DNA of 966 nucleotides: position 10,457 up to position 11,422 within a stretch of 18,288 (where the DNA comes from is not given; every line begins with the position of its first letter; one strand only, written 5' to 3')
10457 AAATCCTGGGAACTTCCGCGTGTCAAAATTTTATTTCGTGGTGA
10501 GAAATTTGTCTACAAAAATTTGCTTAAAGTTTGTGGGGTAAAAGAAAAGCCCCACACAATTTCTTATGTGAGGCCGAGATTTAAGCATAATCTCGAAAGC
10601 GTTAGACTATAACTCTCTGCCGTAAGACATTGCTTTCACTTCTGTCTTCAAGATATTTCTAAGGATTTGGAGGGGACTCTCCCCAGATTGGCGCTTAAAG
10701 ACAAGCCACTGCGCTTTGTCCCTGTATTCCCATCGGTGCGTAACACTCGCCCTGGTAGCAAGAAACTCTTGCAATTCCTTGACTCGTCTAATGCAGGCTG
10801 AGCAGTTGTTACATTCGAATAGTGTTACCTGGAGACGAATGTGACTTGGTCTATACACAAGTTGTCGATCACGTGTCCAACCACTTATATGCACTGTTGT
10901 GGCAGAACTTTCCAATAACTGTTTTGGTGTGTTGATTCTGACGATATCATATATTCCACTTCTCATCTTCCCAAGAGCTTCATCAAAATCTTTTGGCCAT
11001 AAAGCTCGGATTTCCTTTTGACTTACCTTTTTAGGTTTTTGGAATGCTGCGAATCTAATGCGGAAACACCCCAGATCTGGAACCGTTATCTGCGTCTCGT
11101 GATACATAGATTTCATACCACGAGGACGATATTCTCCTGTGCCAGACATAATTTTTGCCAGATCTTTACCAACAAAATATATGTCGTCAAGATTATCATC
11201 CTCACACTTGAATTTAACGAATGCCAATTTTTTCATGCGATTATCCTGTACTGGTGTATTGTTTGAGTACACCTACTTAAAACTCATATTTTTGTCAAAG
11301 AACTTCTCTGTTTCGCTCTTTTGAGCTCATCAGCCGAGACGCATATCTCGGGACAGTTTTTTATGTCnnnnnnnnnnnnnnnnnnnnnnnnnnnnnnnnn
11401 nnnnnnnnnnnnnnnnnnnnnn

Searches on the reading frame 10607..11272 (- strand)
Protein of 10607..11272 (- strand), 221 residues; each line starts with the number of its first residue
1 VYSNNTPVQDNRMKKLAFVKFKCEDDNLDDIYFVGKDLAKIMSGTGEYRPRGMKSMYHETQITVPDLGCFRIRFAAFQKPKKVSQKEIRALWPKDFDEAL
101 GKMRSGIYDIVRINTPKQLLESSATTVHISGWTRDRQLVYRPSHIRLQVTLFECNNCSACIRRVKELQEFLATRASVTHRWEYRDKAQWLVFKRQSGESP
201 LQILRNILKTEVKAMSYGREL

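Call 8: search_protein_families(library=pfam, proteins=[window:10607-11272:-], max_evalue=1)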
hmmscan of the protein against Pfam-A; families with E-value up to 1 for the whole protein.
window:10607-11272:- (221 aa): 0 families

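Call 9: search_protein_families(library=phrogs, proteins=[window:10607-11272:-], max_evalue=1)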
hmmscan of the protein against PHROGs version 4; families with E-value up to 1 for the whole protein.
window:10607-11272:- (221 aa): 1 family
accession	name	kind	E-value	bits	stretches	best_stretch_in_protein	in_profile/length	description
phrog_1550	-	moron, auxiliary metabolic gene and host takeover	0.16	11.7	1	151-189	331-364/418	QueC-like queuosine biosynthesis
